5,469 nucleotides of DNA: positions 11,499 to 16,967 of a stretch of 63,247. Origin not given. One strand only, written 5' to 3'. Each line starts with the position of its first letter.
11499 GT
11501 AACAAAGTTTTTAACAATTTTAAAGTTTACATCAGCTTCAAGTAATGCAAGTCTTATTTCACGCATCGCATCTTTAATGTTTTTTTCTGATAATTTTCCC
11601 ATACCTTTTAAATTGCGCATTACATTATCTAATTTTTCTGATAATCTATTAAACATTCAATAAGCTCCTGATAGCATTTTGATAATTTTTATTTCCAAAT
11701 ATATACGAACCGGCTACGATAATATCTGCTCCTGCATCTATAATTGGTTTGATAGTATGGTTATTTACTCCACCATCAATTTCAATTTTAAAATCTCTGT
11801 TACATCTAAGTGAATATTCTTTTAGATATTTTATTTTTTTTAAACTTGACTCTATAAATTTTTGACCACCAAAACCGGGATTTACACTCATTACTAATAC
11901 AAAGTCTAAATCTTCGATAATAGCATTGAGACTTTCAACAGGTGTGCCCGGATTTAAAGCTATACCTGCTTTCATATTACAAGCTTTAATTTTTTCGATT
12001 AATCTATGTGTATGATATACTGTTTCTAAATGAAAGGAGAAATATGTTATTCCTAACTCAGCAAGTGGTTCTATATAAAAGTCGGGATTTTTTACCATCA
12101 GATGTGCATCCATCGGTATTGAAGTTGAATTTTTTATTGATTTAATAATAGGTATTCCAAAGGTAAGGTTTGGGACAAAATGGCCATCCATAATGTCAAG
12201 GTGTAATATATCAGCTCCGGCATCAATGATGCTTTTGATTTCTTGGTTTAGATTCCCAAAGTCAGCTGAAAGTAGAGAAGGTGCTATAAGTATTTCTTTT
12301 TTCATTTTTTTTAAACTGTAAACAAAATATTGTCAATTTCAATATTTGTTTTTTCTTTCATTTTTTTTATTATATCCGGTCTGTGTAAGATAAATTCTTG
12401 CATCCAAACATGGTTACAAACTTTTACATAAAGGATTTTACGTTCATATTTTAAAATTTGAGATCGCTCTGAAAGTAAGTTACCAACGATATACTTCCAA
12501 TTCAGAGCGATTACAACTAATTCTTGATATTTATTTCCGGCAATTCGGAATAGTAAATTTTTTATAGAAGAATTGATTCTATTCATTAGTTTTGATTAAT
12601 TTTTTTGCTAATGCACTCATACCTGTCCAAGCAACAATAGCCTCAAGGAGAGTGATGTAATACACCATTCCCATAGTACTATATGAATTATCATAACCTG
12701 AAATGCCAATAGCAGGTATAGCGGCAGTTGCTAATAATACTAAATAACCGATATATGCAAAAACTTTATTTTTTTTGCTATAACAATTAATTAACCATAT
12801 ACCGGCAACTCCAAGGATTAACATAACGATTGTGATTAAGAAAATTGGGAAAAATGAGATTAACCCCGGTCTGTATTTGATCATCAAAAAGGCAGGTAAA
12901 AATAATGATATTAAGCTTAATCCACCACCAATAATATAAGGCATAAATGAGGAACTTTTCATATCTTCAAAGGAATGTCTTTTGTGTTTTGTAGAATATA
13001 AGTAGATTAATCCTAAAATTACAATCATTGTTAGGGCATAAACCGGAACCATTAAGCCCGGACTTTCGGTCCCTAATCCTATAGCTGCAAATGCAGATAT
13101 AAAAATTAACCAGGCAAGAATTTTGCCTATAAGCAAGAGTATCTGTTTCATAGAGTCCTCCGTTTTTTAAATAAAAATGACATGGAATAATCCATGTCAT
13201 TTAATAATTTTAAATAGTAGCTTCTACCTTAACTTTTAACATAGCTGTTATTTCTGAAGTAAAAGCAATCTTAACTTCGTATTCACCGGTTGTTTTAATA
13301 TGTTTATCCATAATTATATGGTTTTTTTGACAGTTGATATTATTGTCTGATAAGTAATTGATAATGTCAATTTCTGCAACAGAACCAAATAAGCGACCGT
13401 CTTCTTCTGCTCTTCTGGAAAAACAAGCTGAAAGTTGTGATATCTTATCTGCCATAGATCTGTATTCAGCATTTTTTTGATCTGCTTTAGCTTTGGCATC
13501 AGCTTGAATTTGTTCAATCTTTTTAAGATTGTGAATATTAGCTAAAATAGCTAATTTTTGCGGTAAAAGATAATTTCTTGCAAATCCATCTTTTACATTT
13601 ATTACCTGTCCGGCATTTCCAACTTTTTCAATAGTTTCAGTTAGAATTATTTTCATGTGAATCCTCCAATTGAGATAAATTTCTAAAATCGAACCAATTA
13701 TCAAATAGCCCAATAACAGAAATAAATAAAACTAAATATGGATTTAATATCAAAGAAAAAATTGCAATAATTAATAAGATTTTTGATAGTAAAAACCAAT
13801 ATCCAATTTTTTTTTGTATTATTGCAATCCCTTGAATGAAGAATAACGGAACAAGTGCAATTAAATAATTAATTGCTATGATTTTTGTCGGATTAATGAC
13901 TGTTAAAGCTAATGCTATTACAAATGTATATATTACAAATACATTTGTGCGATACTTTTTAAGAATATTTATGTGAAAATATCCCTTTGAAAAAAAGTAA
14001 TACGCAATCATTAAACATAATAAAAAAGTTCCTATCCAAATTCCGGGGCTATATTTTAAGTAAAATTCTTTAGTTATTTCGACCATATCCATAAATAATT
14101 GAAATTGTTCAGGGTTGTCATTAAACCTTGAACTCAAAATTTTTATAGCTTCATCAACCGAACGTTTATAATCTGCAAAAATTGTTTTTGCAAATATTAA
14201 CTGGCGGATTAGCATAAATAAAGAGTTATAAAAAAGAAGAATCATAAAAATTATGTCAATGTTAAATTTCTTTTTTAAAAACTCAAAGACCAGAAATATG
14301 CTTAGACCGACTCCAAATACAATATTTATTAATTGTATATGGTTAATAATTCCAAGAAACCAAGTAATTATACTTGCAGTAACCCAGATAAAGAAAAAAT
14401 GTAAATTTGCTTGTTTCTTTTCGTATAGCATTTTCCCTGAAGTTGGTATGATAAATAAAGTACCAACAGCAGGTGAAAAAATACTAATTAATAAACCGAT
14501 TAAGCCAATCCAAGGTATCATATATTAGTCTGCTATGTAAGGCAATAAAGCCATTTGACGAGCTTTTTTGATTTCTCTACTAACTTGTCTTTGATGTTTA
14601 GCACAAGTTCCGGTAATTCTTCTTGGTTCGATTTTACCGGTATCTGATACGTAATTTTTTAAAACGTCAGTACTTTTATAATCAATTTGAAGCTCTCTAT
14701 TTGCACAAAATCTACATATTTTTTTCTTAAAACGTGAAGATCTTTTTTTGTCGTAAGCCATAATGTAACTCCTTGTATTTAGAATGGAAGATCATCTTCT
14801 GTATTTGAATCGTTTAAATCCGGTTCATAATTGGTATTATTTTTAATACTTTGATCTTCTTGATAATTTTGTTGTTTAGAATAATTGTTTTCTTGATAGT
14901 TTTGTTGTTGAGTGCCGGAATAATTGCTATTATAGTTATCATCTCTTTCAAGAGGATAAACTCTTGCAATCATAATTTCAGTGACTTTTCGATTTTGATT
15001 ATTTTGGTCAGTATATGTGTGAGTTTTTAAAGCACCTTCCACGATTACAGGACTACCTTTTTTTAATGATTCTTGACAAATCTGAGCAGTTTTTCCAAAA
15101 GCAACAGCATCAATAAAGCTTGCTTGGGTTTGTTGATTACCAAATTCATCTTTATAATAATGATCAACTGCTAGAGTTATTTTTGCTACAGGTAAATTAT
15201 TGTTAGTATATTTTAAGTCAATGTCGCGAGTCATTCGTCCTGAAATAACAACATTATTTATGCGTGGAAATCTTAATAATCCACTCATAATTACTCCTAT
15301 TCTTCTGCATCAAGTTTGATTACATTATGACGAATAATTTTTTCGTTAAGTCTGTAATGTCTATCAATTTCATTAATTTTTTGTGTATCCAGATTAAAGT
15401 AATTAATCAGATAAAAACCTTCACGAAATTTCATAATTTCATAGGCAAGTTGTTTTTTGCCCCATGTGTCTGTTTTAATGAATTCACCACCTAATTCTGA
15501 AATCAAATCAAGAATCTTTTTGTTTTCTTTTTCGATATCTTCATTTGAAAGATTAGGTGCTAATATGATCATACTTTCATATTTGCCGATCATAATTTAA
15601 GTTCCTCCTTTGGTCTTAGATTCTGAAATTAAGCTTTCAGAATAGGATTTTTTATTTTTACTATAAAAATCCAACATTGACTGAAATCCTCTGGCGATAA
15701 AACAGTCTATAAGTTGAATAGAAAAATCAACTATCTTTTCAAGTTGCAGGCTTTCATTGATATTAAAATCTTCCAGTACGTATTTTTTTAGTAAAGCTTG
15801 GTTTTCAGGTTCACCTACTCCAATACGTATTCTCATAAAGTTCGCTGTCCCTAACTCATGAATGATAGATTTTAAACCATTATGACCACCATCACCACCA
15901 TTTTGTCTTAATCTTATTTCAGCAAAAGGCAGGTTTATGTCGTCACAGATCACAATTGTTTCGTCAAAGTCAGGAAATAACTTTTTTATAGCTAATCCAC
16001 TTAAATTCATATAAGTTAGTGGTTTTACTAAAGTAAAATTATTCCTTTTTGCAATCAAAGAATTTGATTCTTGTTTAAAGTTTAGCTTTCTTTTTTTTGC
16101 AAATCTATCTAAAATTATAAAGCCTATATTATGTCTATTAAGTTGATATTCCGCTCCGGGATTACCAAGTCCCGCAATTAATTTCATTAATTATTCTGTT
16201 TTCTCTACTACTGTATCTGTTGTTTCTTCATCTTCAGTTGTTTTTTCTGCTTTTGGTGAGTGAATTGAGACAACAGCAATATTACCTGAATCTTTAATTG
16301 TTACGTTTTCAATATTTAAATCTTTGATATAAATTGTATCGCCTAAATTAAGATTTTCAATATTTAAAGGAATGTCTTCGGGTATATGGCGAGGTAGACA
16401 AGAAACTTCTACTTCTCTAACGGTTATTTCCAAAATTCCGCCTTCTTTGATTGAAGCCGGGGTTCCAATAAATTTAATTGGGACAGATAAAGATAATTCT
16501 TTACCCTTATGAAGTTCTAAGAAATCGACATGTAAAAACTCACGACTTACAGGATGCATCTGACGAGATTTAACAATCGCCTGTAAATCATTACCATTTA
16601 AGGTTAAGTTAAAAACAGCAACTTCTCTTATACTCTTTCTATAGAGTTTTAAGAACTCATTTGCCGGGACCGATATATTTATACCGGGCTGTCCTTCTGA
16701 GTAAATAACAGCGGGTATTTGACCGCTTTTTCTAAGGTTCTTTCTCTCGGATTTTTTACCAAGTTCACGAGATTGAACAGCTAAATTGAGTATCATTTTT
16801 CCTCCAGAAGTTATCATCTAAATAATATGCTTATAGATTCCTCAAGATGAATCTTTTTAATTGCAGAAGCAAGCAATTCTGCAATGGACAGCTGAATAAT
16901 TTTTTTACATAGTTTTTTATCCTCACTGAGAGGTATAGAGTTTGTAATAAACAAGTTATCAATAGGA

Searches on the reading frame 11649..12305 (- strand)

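Call 77: search_protein_families(library=pfam, max_evalue=0.00001, proteins=[window:11649-12305:-])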
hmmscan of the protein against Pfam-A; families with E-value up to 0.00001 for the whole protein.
window:11649-12305:- (218 aa): 1 family
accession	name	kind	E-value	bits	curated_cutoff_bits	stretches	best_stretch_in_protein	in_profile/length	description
PF00834.25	Ribul_P_3_epim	-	8.7e-79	264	21.1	1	7-203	2-198/198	Ribulose-phosphate 3 epimerase family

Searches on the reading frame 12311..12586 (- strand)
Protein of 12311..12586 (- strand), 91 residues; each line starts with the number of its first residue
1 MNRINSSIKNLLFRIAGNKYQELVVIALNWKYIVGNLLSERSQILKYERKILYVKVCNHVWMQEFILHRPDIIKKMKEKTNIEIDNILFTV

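Call 77: search_protein_families(library=pfam, max_evalue=0.00001, proteins=[window:12311-12586:-])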
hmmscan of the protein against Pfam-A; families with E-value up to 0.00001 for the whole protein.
window:12311-12586:- (91 aa): 1 family
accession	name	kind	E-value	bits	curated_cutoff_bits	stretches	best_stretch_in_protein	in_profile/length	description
PF05258.17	DciA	-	1.7e-10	41.4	24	1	7-87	5-87/89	Dna[CI] antecedent, DciA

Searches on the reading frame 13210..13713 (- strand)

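Call 78: search_protein_families(library=pfam, max_evalue=0.00001, proteins=[window:13210-13713:-])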
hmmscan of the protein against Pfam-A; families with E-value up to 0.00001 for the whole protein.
window:13210-13713:- (167 aa): 2 families
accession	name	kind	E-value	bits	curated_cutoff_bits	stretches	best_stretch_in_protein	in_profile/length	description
PF01281.25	Ribosomal_L9_N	-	1.4e-20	73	20.7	1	20-66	1-47/47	Ribosomal protein L9, N-terminal domain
PF03948.19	Ribosomal_L9_C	-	2.7e-19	69.8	23.2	1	83-165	2-86/86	Ribosomal protein L9, C-terminal domain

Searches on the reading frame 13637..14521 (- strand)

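Call 78: search_protein_families(library=pfam, max_evalue=0.00001, proteins=[window:13637-14521:-])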
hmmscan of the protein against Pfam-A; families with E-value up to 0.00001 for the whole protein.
window:13637-14521:- (294 aa): 1 family
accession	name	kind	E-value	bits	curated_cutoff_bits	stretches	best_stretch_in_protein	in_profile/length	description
PF09991.14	DUF2232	-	2e-09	37.5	27.8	1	10-274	7-289/290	Predicted membrane protein (DUF2232)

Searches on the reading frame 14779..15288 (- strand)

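Call 78: search_protein_families(library=pfam, max_evalue=0.00001, proteins=[window:14779-15288:-])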
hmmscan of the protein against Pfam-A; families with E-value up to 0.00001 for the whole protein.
window:14779-15288:- (169 aa): 1 family
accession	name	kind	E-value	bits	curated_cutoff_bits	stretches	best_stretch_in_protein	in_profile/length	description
PF00436.31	SSB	-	8.8e-29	100.1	26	1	10-111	1-102/104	Single-strand binding protein family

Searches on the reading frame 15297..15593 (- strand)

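Call 78: search_protein_families(library=pfam, max_evalue=0.00001, proteins=[window:15297-15593:-])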
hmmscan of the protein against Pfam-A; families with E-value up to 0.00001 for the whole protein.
window:15297-15593:- (98 aa): 1 family
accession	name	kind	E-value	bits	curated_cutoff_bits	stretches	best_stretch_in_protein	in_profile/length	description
PF01250.22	Ribosomal_S6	-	4.2e-27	94.6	27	1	4-93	1-90/90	Ribosomal protein S6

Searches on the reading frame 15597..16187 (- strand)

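Call 78: search_protein_families(library=pfam, max_evalue=0.00001, proteins=[window:15597-16187:-])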
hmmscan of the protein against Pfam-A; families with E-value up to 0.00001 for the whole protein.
window:15597-16187:- (196 aa): 1 family
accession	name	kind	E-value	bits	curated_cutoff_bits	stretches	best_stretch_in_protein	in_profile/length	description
PF01195.25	Pept_tRNA_hydro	-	3.5e-55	187.1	27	1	3-172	1-179/183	Peptidyl-tRNA hydrolase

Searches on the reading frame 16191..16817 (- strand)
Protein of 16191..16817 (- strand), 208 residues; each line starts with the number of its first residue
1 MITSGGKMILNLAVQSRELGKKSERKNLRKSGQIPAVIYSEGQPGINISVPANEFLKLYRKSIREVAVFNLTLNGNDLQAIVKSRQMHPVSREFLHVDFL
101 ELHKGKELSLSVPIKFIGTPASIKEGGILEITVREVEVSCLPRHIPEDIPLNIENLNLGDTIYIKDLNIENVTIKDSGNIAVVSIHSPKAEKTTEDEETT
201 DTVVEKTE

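Call 78: search_protein_families(library=pfam, max_evalue=0.00001, proteins=[window:16191-16817:-])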
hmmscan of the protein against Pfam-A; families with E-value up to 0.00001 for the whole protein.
window:16191-16817:- (208 aa): 2 families
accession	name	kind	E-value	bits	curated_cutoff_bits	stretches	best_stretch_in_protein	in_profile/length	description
PF14693.11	Ribosomal_TL5_C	-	2.7e-24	85.8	27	1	109-189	3-84/84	Ribosomal protein TL5, C-terminal domain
PF01386.24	Ribosomal_L25p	-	5.7e-23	81.6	23.6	1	12-99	1-82/82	Ribosomal L25p family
